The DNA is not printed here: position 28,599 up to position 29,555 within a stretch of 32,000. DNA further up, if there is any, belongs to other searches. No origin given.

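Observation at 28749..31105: Divergent TetR / ABC-F pair with a perfect 11-4-11 palindromic operator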

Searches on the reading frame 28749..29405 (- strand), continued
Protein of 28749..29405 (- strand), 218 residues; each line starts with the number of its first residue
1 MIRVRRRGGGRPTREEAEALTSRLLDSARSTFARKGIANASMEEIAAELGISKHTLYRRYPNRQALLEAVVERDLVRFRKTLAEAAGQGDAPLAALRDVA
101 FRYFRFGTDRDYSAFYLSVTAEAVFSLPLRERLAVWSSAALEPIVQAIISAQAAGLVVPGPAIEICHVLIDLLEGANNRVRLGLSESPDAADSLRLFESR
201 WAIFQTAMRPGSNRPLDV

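Call 62: predict_structure(alignment_id=A2)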
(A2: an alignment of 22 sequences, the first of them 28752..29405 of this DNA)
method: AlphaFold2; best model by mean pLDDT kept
length: 218 residues; sequences in the alignment: 22
mean_pLDDT: 91.1   pTM: 0.84
mean pLDDT of the five models: 91.1, 90.8, 89.8, 88.9, 88.3
residues with pLDDT >= 90: 181; 70-90: 19; 50-70: 14; < 50: 4
segments of 3 or more residues with pLDDT < 50: 1-4
pLDDT, mean of each block of 10 residues (from residue 1): 55 90 96 95 95 95 96 95 91 97 94 93 94 94 98 97 98 93 78 95 96 63
secondary structure, 60 per line:
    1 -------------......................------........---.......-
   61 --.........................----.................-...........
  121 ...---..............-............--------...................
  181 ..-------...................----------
elements in order: H14-35 H42-49 H53-59 H63-87 H92-108 H110-123 H127-140 H142-153 H162-182 H190-208

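Call 65: fold_search(model_id=the predicted structure, library=pdb)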
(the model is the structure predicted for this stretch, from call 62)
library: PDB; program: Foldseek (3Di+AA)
matches with E <= 10: 932; with E <= 0.001: 432
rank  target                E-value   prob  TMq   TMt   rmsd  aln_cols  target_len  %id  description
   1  3bhq_A                4.8e-07  1.00  0.70  0.75   3.5       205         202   20  CRYSTAL STRUCTURE OF A PUTATIVE TETR-FAMILY TRANSCRIPTIONAL REGULATOR (MLR_4833) FROM MESORHIZOBIUM LOTI MAFF303099 AT (released 2007-12-11)
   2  2g3b_B                1.1e-06  1.00  0.70  0.80   3.0       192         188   23  Crystal structure of putative TetR-family transcriptional regulator from Rhodococcus sp. (released 2006-03-14)
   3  6z1b_A                1.1e-06  1.00  0.69  0.74   3.9       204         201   20  Structure of K52-acetylated RutR in complex with uracil. (released 2022-06-01)
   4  8wrf_A                1.2e-06  1.00  0.63  0.68   4.2       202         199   23  Crystal structure of MexL (released 2025-03-05)
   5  4jyk_B                1.8e-06  1.00  0.67  0.73   4.1       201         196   20  Structure of E. coli Transcriptional Regulator RutR with bound uracil (released 2013-08-14)
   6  8sua                  1.8e-06  1.00  0.62  0.68   4.7       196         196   15  Structure of M. baixiangningiae DarR-ligand complex (released 2023-11-01)
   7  4ich_A                1.9e-06  1.00  0.72  0.81   3.2       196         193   19  Crystal structure of a putative TetR family transcriptional regulator from Saccharomonospora viridis DSM 43017 (released 2013-01-02)
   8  6c31_A                2.8e-06  1.00  0.62  0.69   5.0       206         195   23  Crystal structure of TetR family protein Rv0078 in complex with DNA (released 2018-07-04)
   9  4x1e_A                2.9e-06  1.00  0.64  0.69   4.8       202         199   18  Crystal structure of unliganded E. coli transcriptional regulator RutR, W167A mutant (released 2015-01-21)
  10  8zf3_A                3.2e-06  1.00  0.72  0.81   2.8       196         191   21  Quorum Sensing Master Regulator SmcR of Photobacterium profundum (released 2025-05-07)
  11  5wm9_A                3.4e-06  1.00  0.61  0.67   5.0       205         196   25  Crystal Structure of TetR family regulator Rv0078 from Mycobacterium tuberculosis (released 2018-07-04)
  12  8zf2_B                3.6e-06  1.00  0.73  0.82   2.8       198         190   20  Quorum Sensing master regulator HapR of Photobacterium marinum (released 2025-05-07)
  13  3loc_A                3.6e-06  1.00  0.67  0.72   4.2       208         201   21  Crystal structure of putative transcriptional regulator ycdc (released 2010-03-16)
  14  6hrz_A                3.6e-06  1.00  0.60  0.65   4.8       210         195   23  EthR2 in complex with compound 4 (BDM72170) (released 2019-02-27)
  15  4nel                  3.9e-06  1.00  0.71  0.80   3.3       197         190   19  Crystal structure of a putative transcriptional regulator from Saccharomonospora viridis in complex with N,N-dimethylmet (released 2013-12-04)
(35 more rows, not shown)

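Call 77: search_protein_families(library=padloc, proteins=[window:28752-29405:-], max_evalue=0.001)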
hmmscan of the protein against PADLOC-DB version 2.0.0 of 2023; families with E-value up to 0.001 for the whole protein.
window:28752-29405:- (218 aa): 0 families
